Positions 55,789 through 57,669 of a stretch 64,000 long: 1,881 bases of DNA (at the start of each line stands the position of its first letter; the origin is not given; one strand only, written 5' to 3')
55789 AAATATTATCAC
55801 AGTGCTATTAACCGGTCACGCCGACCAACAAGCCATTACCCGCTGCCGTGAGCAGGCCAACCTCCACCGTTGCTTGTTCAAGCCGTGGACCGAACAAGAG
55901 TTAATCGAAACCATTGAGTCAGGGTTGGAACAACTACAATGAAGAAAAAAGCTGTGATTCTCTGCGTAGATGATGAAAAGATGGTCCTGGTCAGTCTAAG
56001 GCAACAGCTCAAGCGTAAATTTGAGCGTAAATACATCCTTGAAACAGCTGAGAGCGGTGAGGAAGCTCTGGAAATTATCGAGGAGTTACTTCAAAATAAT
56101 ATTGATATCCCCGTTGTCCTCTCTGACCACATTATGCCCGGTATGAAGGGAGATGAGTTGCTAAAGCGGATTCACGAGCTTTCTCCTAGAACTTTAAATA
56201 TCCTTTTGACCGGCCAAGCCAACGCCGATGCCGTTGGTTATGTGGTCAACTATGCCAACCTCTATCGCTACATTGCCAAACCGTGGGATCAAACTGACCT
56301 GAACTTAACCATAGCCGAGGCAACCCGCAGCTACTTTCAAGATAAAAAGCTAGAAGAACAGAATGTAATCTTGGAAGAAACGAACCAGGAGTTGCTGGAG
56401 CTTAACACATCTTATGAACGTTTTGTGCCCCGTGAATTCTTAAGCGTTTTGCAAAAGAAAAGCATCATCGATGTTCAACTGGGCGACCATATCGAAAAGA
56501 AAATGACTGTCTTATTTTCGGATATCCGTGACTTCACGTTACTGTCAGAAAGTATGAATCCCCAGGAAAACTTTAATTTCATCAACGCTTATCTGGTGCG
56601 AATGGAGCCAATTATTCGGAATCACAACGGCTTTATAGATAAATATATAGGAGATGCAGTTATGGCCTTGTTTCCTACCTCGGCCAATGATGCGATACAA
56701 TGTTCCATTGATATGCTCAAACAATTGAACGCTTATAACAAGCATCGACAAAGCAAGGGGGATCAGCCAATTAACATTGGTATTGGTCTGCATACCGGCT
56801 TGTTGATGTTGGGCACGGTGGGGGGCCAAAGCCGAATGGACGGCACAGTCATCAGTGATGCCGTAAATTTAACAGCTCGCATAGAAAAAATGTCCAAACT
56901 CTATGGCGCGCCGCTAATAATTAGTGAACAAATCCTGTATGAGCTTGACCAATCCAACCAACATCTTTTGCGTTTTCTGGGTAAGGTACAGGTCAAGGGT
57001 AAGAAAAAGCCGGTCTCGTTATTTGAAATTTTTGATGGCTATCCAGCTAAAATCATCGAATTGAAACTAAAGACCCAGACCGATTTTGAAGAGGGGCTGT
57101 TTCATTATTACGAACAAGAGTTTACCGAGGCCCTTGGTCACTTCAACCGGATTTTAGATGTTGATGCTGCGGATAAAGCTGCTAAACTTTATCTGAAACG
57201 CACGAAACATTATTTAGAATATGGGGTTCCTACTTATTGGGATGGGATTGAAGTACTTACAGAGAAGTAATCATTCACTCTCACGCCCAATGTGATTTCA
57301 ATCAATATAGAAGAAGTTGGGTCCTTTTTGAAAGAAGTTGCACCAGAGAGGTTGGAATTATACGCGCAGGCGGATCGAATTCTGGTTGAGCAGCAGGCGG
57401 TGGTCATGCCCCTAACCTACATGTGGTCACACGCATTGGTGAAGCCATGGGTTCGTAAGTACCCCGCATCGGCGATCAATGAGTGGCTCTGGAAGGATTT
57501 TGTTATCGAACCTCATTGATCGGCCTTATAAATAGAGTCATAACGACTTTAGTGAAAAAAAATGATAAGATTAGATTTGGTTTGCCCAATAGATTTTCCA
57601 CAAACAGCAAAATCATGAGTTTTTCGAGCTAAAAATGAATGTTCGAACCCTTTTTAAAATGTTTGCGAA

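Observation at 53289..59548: Candidate undescribed signalling system: two STAS-like paralogs, a soluble kinase, a receiver, a receiver-cyclase and a cNMP-gated flavoenzyme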

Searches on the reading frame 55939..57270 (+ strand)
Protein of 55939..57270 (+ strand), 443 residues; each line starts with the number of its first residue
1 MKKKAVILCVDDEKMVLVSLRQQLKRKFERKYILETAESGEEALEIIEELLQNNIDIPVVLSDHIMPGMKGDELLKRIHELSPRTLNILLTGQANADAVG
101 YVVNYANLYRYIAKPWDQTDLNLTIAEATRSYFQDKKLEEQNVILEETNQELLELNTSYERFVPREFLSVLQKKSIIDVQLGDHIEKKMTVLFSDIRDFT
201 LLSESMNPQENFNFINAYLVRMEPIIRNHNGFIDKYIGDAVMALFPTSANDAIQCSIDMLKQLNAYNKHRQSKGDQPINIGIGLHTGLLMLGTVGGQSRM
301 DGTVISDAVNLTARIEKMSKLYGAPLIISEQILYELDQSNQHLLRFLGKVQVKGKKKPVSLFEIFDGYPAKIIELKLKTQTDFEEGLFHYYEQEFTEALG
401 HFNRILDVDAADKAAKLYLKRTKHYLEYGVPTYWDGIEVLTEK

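Call 3: search_protein_families(library=pfam, proteins=[window:55939-57270:+], max_evalue=0.01)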
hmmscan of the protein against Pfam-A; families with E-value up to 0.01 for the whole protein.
window:55939-57270:+ (443 aa): 2 families
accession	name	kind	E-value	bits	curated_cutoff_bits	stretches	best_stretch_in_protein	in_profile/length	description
PF00211.25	Guanylate_cyc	-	1.5e-19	70.8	21.9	1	187-358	7-176/183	Adenylate and Guanylate cyclase catalytic domain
PF00072.30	Response_reg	-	3.8e-16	59.7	30.2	1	7-123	1-108/111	Response regulator receiver domain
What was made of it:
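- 55939..57270 (+): Receiver fused to a class IIIb adenylyl cyclase (443 aa), with a TPR-like C-terminal tail. Response_reg plus Guanylate_cyc (call 3).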

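Call 4: search_protein_families(library=ncbifam, proteins=[window:55939-57270:+], max_evalue=0.01)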
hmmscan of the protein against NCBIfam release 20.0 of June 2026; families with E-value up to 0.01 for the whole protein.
window:55939-57270:+ (443 aa): 45 families (the best 25 are shown)
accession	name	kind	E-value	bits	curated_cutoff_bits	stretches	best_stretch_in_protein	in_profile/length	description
NF053512.1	nitric_RR_NosR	exception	3e-37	128.7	400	1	7-172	1-158/422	response regulator c-di-GMP phosphodiesterase, NosR family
NF046020.1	HisKinCckABruc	equivalog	6.9e-13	47.3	1000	1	4-127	749-865/868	cell cycle histidine kinase CckA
NF008469.0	PRK11361.1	equivalog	4.5e-10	38.8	714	1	1-129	1-120/461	acetoacetate metabolism transcriptional regulator AtoC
NF046026.1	HisKinCckACaul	equivalog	5.3e-10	38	1000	1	7-117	561-664/678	cell cycle histidine kinase CckA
TIGR01818.1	ntrC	equivalog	4e-09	35.8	558.6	1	7-142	1-127/463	nitrogen regulation protein NR(I)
NF011695.0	PRK15115.1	equivalog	5.7e-09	35.2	763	1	2-132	4-125/445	two-component system response regulator GlrR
NF008176.1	PRK10923.1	equivalog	9.5e-09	34.3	620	1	4-147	3-136/469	nitrogen regulation protein NR(I)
NF006900.1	PRK09390.1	equivalog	1.3e-08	34.6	255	1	1-154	1-142/203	response regulator FixJ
NF052313.1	T9SS_RR_PorX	equivalog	3e-08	32.9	300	1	7-193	3-176/513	T9SS response regulator signal transducer PorX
NF041734.1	resp_reg_RppA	equivalog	4e-08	32.9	250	1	7-156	3-147/229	two-component system response regulator RppA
NF046022.1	RespRegCpdRBruc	equivalog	4.2e-08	33.2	180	1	7-125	5-113/120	cell cycle two-component system response regulator CpdR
NF050064.1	BlResRespRegCbrR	equivalog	6.2e-08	32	600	1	15-138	130-249/415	bile resistance response regulator CbrR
NF052573.1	HisKinEspAMyxo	equivalog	8.2e-08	30.7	1400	1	3-126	631-747/755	serine histidine kinase EspA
NF010076.0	PRK13557.1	subfamily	4.7e-07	28.6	631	1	5-122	416-526/540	histidine kinase famiy protein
TIGR02875.1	spore_0_A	equivalog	1.3e-06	27.8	200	1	5-158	3-151/262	sporulation transcription factor Spo0A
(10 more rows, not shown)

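Call 7: find_encoding_contigs(protein=window:55939-57270:+, flank=10000, max_places=10)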
Protein window:55939-57270:+ (443 aa): 1 contig read that carries it; 1 place shown.
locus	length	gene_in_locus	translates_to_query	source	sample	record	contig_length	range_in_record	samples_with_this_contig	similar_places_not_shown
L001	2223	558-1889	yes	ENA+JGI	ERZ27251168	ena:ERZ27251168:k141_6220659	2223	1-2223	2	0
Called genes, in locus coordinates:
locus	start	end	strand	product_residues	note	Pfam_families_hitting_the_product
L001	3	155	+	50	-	?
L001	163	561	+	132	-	PF00072:Response_reg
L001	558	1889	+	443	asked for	PF00072:Response_reg, PF00211:Guanylate_cyc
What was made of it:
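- Tried and rejected: The cyclase look-up returned only a 2.2-kb contig (call 7).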

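Call 61: search_solved_structures(query=window:55939-57270:+, max_evalue=1e-8, show_alignments=4)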
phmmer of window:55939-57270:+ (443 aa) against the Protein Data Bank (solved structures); distinct sequences matched with E-value up to 1e-8: 26.
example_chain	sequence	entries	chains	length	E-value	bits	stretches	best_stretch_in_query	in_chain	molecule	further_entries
2w01_A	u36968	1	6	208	1.5e-26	96.7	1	187-365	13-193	ADENYLATE CYCLASE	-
6fht_A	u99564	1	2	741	2.9e-26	95.7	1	179-365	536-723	Bacteriophytochrome,Adenylate cyclase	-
3r5g_A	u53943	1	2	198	6.5e-25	91.2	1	186-367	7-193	CyaB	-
5x4t_A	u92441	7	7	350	5.6e-21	78.3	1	185-365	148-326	Photoactivated adenylyl cyclase | Family 3 adenylate cyclase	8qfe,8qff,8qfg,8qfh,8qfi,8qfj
9f1z_A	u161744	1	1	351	5.7e-21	78.3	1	185-365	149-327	Family 3 adenylate cyclase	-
5x4u_A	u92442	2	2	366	6.1e-21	78.2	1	185-365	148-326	Photoactivated adenylyl cyclase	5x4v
4yus_A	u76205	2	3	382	6.8e-21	78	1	185-365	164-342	Family 3 adenylate cyclase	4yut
9f1w_A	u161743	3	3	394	7.4e-21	77.9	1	185-365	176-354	Family 3 adenylate cyclase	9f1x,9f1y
5mbh_A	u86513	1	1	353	5.6e-20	75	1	151-366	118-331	Beta subunit of photoactivated adenylyl cyclase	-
5m27_A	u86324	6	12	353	1.3e-19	73.8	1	154-366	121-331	Beta subunit of photoactivated adenylyl cyclase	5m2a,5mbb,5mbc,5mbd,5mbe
5mbk_A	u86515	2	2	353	1.3e-19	73.8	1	154-366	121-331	Beta subunit of photoactivated adenylyl cyclase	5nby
5mbg_A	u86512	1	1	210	1.4e-19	73.7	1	189-366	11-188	Beta subunit of photoactivated adenylyl cyclase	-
5mbj_A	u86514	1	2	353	1.5e-19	73.6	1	156-366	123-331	Beta subunit of photoactivated adenylyl cyclase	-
1wc0_A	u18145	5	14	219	5.7e-16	61.8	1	187-319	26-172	ADENYLATE CYCLASE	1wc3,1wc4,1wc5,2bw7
1wc1_A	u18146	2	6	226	8.3e-16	61.2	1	187-319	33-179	ADENYLATE CYCLASE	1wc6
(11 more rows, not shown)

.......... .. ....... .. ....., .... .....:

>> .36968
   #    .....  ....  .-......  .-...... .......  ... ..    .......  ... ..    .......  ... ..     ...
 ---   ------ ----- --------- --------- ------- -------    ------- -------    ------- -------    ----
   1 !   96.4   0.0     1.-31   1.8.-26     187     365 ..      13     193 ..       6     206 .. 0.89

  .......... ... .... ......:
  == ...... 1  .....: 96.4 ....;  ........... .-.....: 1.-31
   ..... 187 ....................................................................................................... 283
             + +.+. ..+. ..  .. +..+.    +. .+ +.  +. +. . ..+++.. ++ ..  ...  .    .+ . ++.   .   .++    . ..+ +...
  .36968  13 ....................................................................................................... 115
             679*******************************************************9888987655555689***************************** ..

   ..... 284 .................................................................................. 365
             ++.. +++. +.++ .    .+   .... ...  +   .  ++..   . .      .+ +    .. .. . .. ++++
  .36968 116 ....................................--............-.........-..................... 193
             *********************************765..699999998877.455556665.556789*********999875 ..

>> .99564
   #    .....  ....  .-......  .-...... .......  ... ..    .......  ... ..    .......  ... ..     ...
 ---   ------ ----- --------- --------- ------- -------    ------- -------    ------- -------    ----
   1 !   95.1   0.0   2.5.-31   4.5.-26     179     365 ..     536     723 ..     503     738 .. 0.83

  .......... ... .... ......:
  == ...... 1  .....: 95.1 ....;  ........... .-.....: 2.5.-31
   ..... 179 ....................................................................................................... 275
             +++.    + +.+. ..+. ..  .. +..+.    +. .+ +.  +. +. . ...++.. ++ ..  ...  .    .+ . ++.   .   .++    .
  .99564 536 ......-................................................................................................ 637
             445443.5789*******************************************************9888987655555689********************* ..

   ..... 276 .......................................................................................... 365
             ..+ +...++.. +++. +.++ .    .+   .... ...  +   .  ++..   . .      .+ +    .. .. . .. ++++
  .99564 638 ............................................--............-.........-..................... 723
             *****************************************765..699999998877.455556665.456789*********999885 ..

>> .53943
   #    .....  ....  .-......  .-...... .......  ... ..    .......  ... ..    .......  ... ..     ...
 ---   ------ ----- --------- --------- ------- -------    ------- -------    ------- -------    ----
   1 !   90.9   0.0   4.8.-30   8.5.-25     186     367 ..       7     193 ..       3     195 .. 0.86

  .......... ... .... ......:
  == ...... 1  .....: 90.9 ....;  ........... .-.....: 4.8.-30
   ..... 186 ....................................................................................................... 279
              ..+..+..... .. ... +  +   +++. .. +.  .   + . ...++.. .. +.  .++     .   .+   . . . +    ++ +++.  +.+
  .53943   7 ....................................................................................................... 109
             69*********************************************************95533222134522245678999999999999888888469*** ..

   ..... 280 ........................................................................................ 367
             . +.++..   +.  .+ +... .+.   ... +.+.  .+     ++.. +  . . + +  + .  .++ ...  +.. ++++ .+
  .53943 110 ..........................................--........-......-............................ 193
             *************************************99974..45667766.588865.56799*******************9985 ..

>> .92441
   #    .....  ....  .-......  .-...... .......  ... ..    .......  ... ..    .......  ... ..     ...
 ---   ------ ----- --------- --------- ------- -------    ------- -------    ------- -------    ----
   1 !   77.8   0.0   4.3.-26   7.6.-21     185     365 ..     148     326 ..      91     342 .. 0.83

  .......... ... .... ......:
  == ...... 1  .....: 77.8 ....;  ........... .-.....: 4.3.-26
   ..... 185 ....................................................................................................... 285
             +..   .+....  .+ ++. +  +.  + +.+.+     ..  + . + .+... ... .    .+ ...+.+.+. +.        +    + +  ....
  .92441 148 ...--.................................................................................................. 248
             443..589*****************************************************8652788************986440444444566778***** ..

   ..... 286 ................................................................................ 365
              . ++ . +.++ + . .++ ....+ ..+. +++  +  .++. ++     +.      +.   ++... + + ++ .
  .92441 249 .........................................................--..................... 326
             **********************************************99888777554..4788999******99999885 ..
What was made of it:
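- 55939..57270 (+): The metal-binding Asp pair and the Asn/Arg are present (call 61).
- On Class III adenylyl cyclase, subclass IIIb: Alignments to Cya2 (Glu at the Lys position), IlaC, CyaB and OaPAC/bPAC show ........, DKYIGD, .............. (call 61).
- The cyclase has the Lys/Thr adenylyl signature (call 61). The cyclase has the purine (ATP) Lys/Thr signature of CyaB and the photoactivated cyclases (call 61).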

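Call 83: search_protein_families(library=padloc, proteins=[window:55939-57270:+], max_evalue=0.01)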
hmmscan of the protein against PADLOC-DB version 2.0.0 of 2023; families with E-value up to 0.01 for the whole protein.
window:55939-57270:+ (443 aa): 7 families
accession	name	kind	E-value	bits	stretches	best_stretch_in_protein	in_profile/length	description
PDLC00734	PycC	-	3.1e-23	80.5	1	136-337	137-345/374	Pycsar cyclase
PDLC02367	PycC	-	3e-17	60.8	1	186-341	41-197/226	-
PDLC00766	PycC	-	2.8e-12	44.6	1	178-340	32-199/232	Pycsar cyclase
PDLC02368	PycC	-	8e-09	33.4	1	186-344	42-208/234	-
PDLC02370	PycC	-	4.3e-08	30.9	1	189-283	82-184/340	-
PDLC00764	PycC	-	3.5e-06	24.2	1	188-258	94-164/449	Pycsar cyclase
PDLC02369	PycC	-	0.00014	19.5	1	187-343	45-196/248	-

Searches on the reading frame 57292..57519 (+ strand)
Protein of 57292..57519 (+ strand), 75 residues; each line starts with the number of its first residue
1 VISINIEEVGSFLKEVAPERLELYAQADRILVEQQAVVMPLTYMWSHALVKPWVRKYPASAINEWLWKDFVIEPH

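Call 3: search_protein_families(library=pfam, proteins=[window:57292-57519:+], max_evalue=0.01)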
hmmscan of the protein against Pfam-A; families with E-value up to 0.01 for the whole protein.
window:57292-57519:+ (75 aa): 0 families

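Call 4: search_protein_families(library=ncbifam, proteins=[window:57292-57519:+], max_evalue=0.01)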
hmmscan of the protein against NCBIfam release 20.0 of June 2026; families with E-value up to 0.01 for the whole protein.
window:57292-57519:+ (75 aa): 2 families
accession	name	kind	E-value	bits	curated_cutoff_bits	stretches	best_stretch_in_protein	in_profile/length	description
NF011684.0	PRK15104.1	equivalog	0.00099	17.9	947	1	18-58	486-525/543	oligopeptide ABC transporter substrate-binding protein OppA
NF007287.0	PRK09755.1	equivalog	0.0027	16.6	1098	1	18-67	478-526/535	ABC transporter substrate-binding protein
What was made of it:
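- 57292..57519 (+): Pseudogene remnant: the C-terminal tail of a cyclase-AAA_16-TPR-SBP_bac_5 gene, a different cyclase type that partners FAD-CNB elsewhere. NCBIfam gives weak OppA-tail hits (call 4).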
